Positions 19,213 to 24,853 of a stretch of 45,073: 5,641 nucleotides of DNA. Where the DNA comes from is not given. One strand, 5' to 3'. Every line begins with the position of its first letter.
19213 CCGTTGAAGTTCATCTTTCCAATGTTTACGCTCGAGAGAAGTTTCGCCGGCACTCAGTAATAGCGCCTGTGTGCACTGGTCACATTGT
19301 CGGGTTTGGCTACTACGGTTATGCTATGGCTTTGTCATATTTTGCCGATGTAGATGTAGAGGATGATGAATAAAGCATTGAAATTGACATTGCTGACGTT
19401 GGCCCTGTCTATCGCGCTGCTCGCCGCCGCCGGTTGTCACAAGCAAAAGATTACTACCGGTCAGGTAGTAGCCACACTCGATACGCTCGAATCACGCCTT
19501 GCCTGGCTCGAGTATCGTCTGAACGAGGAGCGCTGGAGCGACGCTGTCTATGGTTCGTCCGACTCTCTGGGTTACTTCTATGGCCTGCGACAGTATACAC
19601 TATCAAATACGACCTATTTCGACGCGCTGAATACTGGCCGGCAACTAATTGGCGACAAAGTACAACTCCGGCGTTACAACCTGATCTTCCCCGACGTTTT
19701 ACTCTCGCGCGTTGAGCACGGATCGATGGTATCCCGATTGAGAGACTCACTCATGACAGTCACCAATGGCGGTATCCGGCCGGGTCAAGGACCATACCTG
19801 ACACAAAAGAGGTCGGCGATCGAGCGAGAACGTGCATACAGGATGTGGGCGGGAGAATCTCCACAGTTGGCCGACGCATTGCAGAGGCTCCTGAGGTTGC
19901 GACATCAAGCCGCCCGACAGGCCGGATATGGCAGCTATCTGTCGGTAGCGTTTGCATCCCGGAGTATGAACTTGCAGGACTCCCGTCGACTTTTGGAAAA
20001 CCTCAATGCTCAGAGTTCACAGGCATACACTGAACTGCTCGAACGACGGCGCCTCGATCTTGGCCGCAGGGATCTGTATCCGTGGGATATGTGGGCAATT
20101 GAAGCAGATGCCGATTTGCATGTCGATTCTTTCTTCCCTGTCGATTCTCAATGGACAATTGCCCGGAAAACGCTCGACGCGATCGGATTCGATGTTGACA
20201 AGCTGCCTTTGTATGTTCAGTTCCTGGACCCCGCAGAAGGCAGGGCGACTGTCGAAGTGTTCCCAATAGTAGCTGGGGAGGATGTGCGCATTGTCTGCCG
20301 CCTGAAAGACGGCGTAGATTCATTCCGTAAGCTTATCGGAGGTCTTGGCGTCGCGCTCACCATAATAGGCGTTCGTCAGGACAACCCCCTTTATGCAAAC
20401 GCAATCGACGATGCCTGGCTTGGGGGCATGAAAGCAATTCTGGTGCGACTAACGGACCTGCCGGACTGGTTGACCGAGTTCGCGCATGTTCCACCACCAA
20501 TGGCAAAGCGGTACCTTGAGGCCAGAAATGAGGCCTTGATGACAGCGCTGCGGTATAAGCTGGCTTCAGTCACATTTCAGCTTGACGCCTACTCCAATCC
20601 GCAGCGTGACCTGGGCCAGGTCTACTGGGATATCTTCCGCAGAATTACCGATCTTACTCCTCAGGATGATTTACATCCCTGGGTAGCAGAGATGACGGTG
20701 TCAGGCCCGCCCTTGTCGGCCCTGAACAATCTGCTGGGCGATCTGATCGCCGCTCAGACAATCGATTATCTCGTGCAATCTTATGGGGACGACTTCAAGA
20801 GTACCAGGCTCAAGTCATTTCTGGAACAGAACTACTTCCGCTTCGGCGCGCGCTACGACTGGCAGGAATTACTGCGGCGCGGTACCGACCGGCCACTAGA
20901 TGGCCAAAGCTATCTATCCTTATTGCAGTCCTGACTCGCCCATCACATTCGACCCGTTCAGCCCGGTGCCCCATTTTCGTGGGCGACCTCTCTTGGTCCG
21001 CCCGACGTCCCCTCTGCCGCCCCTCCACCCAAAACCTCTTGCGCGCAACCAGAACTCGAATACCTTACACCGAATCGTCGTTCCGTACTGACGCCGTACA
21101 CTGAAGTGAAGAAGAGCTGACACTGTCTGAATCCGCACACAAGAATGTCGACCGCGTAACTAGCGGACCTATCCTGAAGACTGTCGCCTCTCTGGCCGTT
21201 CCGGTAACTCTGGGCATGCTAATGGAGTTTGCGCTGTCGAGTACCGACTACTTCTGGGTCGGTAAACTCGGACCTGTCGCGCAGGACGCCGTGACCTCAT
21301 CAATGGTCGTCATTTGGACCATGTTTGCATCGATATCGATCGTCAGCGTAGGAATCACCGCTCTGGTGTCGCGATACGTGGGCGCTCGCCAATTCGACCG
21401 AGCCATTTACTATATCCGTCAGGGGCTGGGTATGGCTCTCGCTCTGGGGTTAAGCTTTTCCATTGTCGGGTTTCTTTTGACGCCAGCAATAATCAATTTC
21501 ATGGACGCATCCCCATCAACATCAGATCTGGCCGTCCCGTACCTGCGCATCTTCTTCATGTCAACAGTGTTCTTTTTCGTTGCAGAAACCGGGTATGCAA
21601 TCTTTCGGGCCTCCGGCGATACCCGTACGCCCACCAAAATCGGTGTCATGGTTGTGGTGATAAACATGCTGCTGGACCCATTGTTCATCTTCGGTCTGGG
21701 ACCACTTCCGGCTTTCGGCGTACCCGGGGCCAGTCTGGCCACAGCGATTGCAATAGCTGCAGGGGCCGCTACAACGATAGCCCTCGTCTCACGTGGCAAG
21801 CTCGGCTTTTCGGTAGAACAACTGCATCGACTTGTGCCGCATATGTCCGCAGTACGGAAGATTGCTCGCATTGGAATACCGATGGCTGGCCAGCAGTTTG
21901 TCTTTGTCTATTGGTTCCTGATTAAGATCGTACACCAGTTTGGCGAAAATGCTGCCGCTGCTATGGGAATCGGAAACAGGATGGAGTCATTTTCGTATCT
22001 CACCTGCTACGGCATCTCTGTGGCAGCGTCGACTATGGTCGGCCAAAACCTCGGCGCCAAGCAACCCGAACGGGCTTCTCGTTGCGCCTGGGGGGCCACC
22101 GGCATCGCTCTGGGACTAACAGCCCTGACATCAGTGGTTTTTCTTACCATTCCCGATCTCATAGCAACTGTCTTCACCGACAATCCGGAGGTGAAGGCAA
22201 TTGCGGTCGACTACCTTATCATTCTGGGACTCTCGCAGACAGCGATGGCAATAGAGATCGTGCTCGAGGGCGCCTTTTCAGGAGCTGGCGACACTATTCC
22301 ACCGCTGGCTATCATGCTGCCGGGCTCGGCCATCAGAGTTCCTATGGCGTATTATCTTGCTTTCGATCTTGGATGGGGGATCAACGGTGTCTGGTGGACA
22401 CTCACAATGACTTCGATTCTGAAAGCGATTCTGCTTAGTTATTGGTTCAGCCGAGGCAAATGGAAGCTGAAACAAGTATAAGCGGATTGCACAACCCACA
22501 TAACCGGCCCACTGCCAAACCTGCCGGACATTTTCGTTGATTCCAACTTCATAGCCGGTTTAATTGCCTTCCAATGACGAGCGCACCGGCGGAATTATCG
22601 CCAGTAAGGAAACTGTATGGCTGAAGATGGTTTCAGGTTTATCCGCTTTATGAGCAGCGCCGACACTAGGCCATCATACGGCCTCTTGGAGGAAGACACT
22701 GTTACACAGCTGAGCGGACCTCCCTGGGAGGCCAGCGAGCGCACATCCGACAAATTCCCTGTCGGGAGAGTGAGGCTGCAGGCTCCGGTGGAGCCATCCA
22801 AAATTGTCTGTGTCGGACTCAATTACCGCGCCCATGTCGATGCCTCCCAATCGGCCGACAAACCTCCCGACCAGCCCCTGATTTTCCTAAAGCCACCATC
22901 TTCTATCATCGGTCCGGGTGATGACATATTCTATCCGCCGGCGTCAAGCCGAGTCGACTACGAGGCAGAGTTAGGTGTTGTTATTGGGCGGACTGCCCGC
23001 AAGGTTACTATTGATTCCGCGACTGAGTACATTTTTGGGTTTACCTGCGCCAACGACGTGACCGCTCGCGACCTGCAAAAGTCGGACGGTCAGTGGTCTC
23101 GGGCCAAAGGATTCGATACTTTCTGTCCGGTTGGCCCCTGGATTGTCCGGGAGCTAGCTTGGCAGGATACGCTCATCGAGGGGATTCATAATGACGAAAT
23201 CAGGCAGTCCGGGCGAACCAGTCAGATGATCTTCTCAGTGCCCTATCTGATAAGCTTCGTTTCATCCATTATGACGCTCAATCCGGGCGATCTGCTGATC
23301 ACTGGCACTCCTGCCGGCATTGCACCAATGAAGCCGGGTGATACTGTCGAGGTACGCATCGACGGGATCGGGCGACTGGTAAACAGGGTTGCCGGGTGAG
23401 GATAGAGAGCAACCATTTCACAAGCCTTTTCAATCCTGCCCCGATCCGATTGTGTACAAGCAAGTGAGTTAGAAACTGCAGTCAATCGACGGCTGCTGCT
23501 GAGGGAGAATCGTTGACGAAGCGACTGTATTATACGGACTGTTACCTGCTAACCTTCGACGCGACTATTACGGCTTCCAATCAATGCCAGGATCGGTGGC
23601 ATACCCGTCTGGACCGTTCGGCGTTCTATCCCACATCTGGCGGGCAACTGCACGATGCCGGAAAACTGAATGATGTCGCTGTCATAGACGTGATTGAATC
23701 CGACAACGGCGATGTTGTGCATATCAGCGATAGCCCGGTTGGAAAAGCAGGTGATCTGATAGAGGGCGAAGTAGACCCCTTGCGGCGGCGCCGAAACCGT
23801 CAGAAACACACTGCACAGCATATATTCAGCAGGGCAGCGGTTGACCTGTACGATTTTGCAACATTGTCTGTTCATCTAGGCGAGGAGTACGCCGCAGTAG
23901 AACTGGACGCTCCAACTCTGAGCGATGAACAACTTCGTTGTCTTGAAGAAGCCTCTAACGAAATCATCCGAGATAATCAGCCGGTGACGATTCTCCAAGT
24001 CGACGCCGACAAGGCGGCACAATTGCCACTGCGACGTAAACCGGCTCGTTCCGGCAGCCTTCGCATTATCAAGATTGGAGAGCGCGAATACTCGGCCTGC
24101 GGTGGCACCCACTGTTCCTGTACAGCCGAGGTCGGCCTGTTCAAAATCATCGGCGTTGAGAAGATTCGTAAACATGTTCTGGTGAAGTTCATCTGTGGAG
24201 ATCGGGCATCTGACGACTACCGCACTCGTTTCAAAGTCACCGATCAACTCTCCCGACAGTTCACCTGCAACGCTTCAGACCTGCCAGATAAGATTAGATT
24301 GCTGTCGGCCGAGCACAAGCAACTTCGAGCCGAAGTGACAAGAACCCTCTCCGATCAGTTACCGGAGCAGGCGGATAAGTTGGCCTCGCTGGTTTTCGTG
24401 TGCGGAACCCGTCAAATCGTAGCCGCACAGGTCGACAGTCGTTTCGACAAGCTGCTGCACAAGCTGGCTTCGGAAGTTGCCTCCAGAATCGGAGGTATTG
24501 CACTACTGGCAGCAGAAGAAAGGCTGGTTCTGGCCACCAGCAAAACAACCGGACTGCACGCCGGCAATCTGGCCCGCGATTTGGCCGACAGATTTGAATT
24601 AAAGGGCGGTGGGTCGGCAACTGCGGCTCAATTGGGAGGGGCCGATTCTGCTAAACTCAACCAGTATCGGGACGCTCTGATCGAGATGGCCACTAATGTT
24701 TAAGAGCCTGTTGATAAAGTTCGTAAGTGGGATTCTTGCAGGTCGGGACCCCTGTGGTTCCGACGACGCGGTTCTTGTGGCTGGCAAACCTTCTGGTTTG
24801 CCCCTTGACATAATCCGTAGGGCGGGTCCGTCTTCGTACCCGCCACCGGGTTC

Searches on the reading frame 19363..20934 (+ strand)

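Call 59: search_protein_families(library=pfam, proteins=[window:19363-20934:+])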
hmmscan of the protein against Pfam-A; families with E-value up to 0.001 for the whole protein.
window:19363-20934:+ (523 aa): 1 family
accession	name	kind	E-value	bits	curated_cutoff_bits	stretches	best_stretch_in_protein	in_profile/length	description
PF01432.26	Peptidase_M3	-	3.4e-06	27.1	27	1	150-245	6-114/457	Peptidase family M3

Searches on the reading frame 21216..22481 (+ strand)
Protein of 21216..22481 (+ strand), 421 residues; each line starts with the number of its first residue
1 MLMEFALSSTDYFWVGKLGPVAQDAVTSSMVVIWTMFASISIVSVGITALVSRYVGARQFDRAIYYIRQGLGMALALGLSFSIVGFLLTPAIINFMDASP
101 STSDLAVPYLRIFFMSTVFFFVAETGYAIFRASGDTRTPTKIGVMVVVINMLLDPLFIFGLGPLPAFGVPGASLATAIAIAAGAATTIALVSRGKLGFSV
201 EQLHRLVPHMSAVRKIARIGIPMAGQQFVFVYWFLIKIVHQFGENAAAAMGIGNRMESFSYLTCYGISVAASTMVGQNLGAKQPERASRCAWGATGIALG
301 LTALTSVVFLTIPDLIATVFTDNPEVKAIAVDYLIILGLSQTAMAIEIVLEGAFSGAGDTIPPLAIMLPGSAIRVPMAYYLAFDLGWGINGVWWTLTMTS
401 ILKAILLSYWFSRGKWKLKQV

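Call 59: search_protein_families(library=pfam, proteins=[window:21216-22481:+])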
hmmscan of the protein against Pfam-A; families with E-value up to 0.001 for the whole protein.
window:21216-22481:+ (421 aa): 2 families
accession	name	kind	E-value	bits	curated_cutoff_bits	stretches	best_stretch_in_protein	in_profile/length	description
PF01554.23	MatE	-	1.2e-52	178.2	24.9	2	227-379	6-160/161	MatE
PF03023.19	MurJ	-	1.8e-07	30.6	27.4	1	32-197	240-405/451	Lipid II flippase MurJ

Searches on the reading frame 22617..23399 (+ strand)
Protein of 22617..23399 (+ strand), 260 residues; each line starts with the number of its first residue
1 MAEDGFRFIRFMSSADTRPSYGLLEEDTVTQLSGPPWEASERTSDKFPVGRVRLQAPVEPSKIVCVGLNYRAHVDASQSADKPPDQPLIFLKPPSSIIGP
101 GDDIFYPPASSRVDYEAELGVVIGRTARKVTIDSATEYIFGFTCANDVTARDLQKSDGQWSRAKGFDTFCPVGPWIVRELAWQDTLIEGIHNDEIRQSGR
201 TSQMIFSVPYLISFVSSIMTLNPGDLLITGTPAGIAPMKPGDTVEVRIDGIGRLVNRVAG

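Call 20: search_protein_families(library=pfam, proteins=[window:22617-23399:+])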
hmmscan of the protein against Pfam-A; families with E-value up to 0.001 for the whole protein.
window:22617-23399:+ (260 aa): 2 families
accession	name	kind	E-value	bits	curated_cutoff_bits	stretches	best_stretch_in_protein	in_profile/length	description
PF01557.24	FAA_hydrolase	-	2.2e-72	243.7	23.9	1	62-258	1-213/214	Fumarylacetoacetate (FAA) hydrolase C-terminal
PF10370.14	Rv2993c-like_N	-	5.4e-11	43.7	21.3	1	7-57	2-50/50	Rv2993c-like, N-terminal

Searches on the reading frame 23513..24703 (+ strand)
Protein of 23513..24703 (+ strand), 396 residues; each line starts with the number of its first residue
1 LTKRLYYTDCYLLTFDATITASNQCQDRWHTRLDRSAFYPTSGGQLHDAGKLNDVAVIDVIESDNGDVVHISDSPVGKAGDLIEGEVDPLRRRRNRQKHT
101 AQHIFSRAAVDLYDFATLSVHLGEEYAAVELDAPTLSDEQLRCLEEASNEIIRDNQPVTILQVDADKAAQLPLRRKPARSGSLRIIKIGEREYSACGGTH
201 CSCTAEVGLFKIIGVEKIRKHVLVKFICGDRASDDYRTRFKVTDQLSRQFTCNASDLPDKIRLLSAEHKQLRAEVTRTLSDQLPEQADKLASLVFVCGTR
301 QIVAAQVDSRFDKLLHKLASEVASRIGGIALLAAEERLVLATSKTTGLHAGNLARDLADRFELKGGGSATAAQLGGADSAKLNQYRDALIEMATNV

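Call 20: search_protein_families(library=pfam, proteins=[window:23513-24703:+])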
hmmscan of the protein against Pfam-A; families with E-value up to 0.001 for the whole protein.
window:23513-24703:+ (396 aa): 3 families
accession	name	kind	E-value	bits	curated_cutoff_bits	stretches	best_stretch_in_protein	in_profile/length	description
PF07973.19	tRNA_SAD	-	1.5e-09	38.1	24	1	183-220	1-38/44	Threonyl and Alanyl tRNA synthetase second additional domain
PF02272.25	DHHA1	-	1.6e-06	29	25.9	1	303-392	5-99/102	DHHA1 domain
PF01411.24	tRNA-synt_2c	-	0.00012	21.2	30.3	1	32-88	488-549/552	tRNA synthetases class II (A)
